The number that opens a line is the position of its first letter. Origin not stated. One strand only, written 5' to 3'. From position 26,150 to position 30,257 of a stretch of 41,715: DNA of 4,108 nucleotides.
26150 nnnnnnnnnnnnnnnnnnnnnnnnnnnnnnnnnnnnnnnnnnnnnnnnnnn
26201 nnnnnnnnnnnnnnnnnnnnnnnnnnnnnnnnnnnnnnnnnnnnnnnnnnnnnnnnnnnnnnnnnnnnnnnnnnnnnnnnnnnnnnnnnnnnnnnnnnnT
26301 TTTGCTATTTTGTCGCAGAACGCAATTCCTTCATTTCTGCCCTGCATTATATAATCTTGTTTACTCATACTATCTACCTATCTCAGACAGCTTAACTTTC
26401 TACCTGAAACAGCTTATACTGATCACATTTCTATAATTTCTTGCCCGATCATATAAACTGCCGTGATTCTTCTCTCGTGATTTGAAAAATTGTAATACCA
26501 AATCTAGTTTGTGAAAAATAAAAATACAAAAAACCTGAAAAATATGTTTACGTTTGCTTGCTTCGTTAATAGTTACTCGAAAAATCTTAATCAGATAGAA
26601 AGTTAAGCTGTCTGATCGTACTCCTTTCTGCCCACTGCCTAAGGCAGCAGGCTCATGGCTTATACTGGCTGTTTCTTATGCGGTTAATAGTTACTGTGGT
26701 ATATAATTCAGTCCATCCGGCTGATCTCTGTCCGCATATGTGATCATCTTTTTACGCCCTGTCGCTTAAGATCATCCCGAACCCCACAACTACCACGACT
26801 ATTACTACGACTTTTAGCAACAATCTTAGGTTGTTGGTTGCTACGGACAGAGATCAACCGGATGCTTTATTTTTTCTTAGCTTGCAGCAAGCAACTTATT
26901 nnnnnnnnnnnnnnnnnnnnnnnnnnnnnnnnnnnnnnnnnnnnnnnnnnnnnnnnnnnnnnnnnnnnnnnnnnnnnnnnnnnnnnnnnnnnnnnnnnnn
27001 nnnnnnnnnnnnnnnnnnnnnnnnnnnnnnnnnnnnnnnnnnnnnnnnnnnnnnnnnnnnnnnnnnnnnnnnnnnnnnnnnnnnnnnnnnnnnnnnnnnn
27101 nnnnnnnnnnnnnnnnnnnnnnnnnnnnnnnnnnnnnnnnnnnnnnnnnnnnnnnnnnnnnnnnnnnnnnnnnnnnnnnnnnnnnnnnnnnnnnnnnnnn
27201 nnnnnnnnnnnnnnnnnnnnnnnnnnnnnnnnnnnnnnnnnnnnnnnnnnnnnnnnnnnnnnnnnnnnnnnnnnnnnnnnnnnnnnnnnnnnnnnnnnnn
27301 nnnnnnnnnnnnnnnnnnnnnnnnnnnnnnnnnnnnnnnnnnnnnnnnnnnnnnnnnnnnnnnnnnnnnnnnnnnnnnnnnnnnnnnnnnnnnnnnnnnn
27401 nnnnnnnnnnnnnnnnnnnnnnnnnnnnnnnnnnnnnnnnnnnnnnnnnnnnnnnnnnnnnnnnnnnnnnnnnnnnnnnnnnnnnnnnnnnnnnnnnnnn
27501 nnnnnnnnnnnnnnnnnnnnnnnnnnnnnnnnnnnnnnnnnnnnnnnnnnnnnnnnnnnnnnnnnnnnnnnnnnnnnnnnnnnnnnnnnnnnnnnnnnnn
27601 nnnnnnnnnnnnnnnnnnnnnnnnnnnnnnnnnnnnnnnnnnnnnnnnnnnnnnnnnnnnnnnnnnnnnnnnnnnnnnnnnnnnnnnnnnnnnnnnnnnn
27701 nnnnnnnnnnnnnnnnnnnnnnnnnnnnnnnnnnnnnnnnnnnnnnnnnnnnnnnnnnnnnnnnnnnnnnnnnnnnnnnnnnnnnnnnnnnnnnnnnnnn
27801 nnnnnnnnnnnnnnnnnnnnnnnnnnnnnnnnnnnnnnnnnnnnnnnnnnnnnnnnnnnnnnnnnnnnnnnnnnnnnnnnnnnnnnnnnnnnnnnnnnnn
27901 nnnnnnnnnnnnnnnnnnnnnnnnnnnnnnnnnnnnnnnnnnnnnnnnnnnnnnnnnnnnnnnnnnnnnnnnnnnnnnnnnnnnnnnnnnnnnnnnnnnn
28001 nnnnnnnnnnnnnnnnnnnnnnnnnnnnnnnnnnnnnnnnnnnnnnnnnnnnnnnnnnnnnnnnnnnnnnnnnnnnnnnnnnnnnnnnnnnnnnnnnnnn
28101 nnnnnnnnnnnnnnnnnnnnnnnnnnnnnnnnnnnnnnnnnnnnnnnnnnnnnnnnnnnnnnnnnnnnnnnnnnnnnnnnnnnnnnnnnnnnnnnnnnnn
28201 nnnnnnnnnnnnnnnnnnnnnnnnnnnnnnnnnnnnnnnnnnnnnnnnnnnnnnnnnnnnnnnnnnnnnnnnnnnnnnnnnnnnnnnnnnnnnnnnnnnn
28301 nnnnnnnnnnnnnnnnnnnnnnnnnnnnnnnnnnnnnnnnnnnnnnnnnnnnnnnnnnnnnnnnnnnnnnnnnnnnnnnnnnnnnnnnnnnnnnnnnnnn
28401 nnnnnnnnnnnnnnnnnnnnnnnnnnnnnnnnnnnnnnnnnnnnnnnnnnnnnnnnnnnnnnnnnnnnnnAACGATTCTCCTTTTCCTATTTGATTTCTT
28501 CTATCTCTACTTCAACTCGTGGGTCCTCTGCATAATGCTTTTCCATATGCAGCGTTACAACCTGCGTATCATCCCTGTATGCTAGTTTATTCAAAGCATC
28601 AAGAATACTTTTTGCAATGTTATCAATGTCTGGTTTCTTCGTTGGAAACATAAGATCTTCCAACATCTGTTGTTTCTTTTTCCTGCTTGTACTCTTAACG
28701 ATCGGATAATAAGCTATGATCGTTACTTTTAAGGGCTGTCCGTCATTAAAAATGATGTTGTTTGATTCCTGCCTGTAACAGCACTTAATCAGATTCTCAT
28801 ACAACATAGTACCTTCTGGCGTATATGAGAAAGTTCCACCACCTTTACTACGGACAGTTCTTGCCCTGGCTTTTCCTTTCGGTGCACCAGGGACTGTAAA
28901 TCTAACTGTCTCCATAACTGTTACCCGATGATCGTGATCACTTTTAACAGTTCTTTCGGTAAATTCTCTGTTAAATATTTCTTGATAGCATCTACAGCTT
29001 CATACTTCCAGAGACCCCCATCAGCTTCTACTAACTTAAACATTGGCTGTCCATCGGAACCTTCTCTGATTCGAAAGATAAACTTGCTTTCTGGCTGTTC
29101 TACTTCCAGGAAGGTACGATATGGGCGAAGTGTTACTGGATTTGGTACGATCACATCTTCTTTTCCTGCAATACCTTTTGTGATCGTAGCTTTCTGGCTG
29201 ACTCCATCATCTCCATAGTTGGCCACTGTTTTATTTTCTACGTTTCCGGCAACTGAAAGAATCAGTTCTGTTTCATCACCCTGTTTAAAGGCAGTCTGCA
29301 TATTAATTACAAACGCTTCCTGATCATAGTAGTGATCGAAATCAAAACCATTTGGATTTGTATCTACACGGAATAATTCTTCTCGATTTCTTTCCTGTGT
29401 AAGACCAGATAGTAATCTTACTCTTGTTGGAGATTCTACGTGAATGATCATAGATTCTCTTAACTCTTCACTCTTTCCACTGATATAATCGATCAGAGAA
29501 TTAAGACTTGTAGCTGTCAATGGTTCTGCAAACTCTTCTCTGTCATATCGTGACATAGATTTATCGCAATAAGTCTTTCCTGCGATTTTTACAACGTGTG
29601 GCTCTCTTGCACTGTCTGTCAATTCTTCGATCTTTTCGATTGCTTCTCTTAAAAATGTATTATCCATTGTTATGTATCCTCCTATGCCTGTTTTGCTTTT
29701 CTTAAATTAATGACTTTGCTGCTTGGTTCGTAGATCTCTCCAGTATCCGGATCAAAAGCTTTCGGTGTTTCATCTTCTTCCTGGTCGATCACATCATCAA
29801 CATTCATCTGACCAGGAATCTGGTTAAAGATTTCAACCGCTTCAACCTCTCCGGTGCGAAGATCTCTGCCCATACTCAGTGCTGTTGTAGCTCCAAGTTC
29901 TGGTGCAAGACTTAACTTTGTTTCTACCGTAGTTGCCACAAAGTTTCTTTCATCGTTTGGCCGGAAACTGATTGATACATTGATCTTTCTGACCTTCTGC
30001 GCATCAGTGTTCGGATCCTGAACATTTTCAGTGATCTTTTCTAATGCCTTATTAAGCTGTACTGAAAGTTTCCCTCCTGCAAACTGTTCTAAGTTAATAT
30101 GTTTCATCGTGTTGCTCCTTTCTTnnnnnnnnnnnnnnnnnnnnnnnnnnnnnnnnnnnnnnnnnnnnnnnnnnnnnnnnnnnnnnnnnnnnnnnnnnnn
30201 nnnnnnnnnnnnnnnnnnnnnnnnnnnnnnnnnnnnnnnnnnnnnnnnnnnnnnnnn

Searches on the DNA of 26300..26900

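Call 19: search_rna_families(source=window, start=26300, end=26720, threshold=evalue, max_evalue=10)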
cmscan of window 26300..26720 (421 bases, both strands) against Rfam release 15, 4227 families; matches with E-value up to 10: 0.
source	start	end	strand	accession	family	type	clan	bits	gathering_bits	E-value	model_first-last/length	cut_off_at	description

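Call 64: search_rna_families(source=window, start=26600, end=26900, threshold=evalue, max_evalue=10)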
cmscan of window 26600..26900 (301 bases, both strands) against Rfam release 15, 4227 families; matches with E-value up to 10: 4.
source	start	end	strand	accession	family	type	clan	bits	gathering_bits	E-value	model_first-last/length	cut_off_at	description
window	26736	26877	+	RF00025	Telomerase-cil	Gene;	CL00004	16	52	3.9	1-165/165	no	Ciliate telomerase RNA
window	26646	26728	+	RF01089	PK-repBA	Cis-reg;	-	11.7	45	5.1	1-124/124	no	Pseudoknot of the regulatory region of the repBA gene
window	26854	26900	+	RF02301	TtnuCD25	Gene; snRNA; snoRNA; CD-box;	-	11.3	85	8.2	1-50/89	3'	Tetrahymena snoRNA TtnuCD25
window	26621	26643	-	RF03156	L31-Firmicutes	Cis-reg; leader;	CL00118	11.1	33.3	9.2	1-32/32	no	L31-Firmicutes ribosomal protein leader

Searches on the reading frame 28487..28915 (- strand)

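Call 53: search_protein_families(library=phrogs, proteins=[window:28487-28915:-], max_evalue=0.001)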
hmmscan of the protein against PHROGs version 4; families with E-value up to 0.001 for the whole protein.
window:28487-28915:- (142 aa): 6 families
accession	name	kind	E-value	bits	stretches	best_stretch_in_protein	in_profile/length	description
phrog_140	-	DNA, RNA and nucleotide metabolism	4.2e-41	142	1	1-141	36-168/219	RusA-like Holliday junction resolvase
phrog_34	-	DNA, RNA and nucleotide metabolism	1.3e-10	42.4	1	44-141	116-194/259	RusA-like Holliday junction resolvase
phrog_24390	-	unknown function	1.2e-07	33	1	92-139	9-56/62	-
phrog_11573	-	unknown function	3.4e-06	28.3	1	80-138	47-107/110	-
phrog_1532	-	unknown function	1.5e-05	25.7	1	93-141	22-72/80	-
phrog_3055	-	DNA, RNA and nucleotide metabolism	1.7e-05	25.3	1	92-130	159-197/233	RusA-like Holliday junction resolvase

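Call 54: search_protein_families(library=pfam, proteins=[window:28487-28915:-], max_evalue=0.001)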
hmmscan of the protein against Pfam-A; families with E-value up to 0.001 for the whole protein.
window:28487-28915:- (142 aa): 1 family
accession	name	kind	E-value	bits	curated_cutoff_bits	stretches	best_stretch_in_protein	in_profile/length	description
PF05866.16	RusA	-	5.3e-34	117.9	22.8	1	9-139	1-124/124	Endodeoxyribonuclease RusA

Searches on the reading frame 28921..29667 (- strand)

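Call 8: search_protein_families(library=pfam, proteins=[window:28921-29667:-], max_evalue=0.01)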
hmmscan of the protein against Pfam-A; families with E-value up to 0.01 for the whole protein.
window:28921-29667:- (248 aa): 0 families

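Call 53: search_protein_families(library=phrogs, proteins=[window:28921-29667:-], max_evalue=0.001)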
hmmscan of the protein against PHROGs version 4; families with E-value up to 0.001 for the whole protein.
window:28921-29667:- (248 aa): 2 families
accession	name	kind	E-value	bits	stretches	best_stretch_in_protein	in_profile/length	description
phrog_1029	-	unknown function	3.3e-80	269.9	1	5-247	3-240/241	-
phrog_16580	-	unknown function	1.1e-18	67.7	1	179-247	2-64/65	-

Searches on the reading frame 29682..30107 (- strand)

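Call 53: search_protein_families(library=phrogs, proteins=[window:29682-30107:-], max_evalue=0.001)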
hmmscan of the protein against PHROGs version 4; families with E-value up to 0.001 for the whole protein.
window:29682-30107:- (141 aa): 1 family
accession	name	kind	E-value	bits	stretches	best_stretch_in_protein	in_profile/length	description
phrog_997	-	DNA, RNA and nucleotide metabolism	6.1e-41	140.7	1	2-140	3-136/136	replication terminator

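Call 54: search_protein_families(library=pfam, proteins=[window:29682-30107:-], max_evalue=0.001)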
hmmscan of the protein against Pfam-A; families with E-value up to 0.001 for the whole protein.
window:29682-30107:- (141 aa): 0 families
